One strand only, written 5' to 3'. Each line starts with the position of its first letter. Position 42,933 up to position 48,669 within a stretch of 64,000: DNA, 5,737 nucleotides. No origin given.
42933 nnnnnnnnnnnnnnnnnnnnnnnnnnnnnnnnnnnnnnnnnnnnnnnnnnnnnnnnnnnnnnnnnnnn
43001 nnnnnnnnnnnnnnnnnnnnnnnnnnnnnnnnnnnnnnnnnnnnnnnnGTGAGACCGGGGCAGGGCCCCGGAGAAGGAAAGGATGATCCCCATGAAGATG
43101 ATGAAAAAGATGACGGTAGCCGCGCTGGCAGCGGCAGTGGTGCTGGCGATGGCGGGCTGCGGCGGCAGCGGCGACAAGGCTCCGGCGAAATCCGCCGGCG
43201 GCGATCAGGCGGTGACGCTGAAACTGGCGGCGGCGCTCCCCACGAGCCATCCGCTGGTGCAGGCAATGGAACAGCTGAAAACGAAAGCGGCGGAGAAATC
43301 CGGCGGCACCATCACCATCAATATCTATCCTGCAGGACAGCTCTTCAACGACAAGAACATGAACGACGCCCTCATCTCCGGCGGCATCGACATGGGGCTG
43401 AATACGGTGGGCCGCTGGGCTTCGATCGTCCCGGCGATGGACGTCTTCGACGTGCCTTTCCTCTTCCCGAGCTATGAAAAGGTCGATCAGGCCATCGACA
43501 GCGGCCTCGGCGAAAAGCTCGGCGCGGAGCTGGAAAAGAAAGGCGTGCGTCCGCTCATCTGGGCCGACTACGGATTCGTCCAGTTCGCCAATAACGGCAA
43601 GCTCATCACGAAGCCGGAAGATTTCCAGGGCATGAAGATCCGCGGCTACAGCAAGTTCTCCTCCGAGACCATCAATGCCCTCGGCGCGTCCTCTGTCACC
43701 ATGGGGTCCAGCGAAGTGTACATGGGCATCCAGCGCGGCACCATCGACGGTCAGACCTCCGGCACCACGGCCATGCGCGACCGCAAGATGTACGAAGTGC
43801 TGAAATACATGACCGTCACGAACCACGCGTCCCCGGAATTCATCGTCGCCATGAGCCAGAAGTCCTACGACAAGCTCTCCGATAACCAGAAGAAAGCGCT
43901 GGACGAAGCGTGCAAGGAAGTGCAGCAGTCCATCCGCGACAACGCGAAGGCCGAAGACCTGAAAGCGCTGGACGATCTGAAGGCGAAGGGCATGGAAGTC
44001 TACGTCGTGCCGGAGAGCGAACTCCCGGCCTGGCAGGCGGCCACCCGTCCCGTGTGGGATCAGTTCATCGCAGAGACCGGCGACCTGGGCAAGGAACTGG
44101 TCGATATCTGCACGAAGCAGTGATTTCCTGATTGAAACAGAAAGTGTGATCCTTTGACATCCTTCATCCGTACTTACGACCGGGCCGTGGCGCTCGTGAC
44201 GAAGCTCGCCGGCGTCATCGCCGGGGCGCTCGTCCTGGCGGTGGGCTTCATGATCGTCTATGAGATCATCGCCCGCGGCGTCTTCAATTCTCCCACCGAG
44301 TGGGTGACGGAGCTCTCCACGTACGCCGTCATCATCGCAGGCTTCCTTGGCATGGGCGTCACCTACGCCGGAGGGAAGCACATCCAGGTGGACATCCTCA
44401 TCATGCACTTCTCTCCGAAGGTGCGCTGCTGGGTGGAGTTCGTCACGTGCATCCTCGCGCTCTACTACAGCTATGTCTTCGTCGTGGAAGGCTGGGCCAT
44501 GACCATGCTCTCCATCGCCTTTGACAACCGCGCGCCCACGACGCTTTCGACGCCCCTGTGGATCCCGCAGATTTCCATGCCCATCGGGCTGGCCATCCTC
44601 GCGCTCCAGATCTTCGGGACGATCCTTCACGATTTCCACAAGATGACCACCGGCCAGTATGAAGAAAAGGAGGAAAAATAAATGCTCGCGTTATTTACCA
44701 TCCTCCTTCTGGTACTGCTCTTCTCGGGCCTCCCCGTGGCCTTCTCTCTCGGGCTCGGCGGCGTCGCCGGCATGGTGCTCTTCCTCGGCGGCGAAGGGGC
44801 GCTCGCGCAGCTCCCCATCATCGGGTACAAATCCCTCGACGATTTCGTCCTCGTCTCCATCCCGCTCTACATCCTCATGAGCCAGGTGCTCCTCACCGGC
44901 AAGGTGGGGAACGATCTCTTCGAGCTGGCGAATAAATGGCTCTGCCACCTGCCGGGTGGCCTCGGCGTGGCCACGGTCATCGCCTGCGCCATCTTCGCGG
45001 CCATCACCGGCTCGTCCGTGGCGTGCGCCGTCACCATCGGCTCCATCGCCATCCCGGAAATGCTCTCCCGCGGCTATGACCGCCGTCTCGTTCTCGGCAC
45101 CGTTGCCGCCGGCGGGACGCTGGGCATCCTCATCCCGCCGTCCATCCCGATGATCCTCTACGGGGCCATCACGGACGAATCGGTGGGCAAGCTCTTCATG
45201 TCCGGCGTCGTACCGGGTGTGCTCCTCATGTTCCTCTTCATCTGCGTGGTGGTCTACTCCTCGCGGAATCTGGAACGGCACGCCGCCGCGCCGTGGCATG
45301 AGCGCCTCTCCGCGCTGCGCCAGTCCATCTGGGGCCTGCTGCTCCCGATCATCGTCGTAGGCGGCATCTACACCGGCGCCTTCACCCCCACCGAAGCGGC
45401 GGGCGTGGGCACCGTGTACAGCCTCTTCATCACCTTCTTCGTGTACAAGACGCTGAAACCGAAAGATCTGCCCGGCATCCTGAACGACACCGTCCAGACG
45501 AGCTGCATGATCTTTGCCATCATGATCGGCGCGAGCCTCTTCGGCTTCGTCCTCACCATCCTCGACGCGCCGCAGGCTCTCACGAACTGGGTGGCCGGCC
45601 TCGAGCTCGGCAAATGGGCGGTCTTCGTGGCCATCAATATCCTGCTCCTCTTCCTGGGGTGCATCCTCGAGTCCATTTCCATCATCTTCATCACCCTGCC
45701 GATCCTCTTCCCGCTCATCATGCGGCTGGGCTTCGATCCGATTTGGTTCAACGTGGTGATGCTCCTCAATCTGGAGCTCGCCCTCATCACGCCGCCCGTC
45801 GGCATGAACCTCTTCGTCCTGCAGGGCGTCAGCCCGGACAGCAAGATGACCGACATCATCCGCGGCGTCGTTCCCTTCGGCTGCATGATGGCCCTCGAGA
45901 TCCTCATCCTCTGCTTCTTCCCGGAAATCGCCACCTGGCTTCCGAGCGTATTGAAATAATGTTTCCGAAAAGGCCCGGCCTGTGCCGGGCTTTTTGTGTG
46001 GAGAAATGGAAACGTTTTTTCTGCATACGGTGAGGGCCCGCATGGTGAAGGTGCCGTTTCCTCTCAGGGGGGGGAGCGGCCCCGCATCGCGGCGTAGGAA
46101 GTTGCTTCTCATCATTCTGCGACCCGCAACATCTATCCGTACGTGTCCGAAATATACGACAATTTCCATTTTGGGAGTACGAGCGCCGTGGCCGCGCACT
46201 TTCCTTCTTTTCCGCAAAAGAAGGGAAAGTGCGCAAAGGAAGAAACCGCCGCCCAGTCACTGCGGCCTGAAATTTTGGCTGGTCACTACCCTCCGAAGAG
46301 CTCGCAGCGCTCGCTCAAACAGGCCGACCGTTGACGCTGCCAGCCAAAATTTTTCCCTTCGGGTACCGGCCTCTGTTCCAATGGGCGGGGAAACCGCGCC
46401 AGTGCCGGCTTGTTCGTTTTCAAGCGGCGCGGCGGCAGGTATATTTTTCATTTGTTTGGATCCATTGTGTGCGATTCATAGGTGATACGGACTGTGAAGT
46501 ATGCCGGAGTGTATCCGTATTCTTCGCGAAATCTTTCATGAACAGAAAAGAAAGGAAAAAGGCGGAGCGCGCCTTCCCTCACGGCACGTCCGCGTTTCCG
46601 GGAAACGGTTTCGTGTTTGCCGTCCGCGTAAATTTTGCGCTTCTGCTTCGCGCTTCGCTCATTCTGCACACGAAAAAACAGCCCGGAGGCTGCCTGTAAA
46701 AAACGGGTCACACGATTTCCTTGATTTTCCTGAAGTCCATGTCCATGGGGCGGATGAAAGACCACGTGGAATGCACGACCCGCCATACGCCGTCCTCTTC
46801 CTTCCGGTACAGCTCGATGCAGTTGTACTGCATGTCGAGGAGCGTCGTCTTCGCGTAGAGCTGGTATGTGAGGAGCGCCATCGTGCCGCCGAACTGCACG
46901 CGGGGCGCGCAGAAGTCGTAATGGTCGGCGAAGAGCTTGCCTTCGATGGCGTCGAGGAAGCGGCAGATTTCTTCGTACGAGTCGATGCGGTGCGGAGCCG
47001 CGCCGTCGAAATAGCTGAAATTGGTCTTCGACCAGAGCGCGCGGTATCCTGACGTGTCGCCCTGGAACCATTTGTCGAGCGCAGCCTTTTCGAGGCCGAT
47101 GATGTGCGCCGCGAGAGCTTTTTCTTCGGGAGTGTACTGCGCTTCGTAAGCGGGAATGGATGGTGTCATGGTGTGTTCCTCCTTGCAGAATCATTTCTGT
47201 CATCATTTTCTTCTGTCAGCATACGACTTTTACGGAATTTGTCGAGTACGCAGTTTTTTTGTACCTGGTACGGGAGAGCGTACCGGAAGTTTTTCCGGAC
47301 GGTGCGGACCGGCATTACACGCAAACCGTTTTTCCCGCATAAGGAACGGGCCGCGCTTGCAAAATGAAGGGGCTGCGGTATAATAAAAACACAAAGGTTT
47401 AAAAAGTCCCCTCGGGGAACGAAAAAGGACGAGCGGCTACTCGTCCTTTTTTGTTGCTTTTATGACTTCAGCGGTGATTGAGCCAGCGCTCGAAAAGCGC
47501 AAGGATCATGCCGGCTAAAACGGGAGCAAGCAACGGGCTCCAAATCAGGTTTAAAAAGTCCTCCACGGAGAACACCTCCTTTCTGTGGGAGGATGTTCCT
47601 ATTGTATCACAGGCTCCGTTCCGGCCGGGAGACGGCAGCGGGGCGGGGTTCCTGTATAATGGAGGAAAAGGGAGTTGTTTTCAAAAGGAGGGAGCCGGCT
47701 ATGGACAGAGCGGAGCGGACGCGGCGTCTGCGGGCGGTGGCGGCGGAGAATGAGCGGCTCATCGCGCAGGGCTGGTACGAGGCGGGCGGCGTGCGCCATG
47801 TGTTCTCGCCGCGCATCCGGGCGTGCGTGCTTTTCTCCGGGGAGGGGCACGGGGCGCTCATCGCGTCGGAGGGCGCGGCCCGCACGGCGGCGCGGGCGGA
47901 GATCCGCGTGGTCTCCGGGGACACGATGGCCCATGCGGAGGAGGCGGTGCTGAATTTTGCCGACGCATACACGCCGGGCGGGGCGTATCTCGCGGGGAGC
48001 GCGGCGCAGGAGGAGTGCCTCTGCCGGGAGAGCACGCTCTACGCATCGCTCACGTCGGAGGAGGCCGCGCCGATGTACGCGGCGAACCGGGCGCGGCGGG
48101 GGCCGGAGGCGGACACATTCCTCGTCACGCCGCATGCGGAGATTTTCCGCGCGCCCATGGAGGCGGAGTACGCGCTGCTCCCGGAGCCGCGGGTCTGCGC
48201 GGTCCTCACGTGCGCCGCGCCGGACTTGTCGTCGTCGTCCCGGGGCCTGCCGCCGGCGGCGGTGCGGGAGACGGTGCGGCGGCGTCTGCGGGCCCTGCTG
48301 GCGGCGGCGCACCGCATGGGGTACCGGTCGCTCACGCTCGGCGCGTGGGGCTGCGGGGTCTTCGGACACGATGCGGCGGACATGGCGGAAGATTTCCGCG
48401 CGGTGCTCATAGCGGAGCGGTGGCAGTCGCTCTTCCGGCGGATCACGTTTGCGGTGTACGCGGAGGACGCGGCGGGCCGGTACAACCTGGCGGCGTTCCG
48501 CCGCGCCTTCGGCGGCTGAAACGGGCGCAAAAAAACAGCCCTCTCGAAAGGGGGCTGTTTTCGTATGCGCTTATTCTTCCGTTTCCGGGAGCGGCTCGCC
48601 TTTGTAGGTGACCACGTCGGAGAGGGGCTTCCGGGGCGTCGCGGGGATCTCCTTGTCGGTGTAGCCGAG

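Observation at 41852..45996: T-box riboswitch controlling a C-C lyase plus a TRAP organic-acid transporter instead of an aminoacyl-tRNA or amino-acid gene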

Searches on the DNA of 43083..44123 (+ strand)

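Call 74: search_rna_families(source=L086, start=7600, end=8050, threshold=evalue, max_evalue=0.01, show_alignments=1)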
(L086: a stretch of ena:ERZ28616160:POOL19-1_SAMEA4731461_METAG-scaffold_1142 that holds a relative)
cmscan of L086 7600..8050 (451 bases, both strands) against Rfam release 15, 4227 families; matches with E-value up to 0.01: 1.
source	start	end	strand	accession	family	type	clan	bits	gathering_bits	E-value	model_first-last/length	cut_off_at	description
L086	7692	7889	+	RF00230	T-box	Cis-reg; leader;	-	83.8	93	8e-19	1-219/219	no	T-box leader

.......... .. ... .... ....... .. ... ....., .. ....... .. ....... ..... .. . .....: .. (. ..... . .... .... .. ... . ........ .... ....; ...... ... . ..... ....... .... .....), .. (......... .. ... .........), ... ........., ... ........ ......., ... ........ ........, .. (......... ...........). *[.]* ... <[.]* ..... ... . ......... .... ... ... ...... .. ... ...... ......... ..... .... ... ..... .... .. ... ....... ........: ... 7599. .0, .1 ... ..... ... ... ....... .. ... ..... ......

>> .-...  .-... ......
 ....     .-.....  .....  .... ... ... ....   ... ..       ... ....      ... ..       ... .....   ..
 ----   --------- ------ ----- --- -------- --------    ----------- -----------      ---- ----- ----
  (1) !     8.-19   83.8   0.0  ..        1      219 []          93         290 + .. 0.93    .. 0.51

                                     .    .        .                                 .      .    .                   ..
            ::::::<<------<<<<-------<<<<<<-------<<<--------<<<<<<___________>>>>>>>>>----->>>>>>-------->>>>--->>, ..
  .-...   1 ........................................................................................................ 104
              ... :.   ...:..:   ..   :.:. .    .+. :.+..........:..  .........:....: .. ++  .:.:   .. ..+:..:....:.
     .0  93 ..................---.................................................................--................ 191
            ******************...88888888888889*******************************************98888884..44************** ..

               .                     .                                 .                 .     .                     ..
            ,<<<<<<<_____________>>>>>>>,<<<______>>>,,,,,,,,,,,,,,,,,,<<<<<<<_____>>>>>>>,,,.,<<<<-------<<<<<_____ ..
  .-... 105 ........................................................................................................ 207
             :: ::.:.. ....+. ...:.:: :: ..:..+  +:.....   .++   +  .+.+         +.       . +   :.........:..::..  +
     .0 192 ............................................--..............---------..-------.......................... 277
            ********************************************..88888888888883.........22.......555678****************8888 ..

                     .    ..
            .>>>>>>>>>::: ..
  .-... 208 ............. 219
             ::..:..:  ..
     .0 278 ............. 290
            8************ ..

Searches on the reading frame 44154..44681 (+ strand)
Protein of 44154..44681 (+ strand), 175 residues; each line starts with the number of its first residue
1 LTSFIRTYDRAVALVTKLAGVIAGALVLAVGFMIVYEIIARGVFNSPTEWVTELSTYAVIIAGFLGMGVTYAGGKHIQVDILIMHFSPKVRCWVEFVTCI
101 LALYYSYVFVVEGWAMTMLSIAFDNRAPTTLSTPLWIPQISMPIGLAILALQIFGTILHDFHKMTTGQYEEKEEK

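Call 7: search_protein_families(library=pfam, proteins=[window:44154-44681:+])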
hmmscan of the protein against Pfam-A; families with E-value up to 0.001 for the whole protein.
window:44154-44681:+ (175 aa): 1 family
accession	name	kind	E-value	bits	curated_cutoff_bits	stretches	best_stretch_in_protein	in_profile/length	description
PF04290.18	DctQ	-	7.8e-27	94.2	28.3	1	33-161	4-130/132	Tripartite ATP-independent periplasmic transporters, DctQ component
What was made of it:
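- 44154..44681 (+): TRAP small membrane subunit DctQ (175 aa). PF04290, 94 bits (call 7).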

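Call 8: search_protein_families(library=ncbifam, proteins=[window:44154-44681:+])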
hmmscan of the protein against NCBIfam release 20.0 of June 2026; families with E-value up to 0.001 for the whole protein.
window:44154-44681:+ (175 aa): 1 family
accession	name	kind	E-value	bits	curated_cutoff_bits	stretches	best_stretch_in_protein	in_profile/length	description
NF007374.1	PRK09877.1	equivalog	6.2e-07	29.9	260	1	25-137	10-120/157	2,3-diketo-L-gulonate TRAP transporter small permease YiaM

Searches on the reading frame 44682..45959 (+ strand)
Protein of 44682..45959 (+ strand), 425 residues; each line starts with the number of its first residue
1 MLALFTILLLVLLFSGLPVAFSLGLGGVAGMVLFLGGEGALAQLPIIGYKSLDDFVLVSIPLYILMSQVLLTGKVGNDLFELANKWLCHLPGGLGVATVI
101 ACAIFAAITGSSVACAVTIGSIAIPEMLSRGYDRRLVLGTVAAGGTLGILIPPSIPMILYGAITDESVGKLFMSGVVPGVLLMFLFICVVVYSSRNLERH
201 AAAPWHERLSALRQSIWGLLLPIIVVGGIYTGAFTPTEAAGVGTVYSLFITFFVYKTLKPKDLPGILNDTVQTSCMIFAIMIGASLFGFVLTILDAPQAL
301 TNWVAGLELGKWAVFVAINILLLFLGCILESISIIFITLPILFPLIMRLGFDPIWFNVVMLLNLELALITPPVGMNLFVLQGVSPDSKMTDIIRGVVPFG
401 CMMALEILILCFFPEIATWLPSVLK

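Call 7: search_protein_families(library=pfam, proteins=[window:44682-45959:+])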
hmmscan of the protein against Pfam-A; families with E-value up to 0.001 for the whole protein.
window:44682-45959:+ (425 aa): 1 family
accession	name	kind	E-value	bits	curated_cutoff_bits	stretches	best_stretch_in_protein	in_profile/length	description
PF06808.19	DctM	-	8.5e-108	361.2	23.8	1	7-416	2-413/413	Tripartite ATP-independent periplasmic transporter, DctM component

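Call 8: search_protein_families(library=ncbifam, proteins=[window:44682-45959:+])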
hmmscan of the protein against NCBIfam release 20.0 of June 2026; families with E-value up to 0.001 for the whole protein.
window:44682-45959:+ (425 aa): 3 families
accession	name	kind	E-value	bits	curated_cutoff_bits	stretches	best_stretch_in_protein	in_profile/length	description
TIGR00786.1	dctM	subfamily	2.1e-121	405.5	268.45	1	16-421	1-405/405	TRAP transporter large permease subunit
NF011634.1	PRK15060.1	equivalog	1.1e-61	209.1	800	1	4-417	5-417/425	2,3-diketo-L-gulonate TRAP transporter large permease YiaN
TIGR02123.1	TRAP_fused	subfamily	1.1e-15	57.4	320.65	1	60-390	171-509/615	TRAP transporter fused permease subunit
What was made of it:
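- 44682..45959 (+): TRAP large membrane subunit DctM (425 aa). PF06808, 361 bits; TIGR00786, 405 bits against a cut-off of 268 (calls 7 and 8).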

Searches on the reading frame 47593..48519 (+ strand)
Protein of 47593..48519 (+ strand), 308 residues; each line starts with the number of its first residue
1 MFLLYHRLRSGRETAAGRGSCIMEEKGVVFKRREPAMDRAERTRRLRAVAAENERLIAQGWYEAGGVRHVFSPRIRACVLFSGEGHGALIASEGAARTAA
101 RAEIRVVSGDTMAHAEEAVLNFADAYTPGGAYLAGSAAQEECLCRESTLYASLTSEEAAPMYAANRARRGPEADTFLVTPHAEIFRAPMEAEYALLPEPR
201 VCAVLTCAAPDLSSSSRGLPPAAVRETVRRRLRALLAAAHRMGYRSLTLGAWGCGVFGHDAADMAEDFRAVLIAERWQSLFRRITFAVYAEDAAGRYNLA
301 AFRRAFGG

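Call 7: search_protein_families(library=pfam, proteins=[window:47593-48519:+])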
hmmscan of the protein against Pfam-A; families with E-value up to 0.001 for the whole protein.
window:47593-48519:+ (308 aa): 1 family
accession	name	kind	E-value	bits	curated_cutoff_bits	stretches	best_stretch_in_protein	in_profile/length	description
PF10021.15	PARG_cat_microb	-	2.2e-19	70.7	23.5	1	102-186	53-145/146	Microbial-type PARG, catalytic domain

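Call 8: search_protein_families(library=ncbifam, proteins=[window:47593-48519:+])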
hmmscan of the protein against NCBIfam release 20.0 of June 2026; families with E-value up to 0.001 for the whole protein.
window:47593-48519:+ (308 aa): 1 family
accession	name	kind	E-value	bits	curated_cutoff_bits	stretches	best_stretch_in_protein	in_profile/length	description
TIGR02452.1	TIGR02452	hypoth_equivalog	1.3e-38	133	50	1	113-304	77-266/266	TIGR02452 family protein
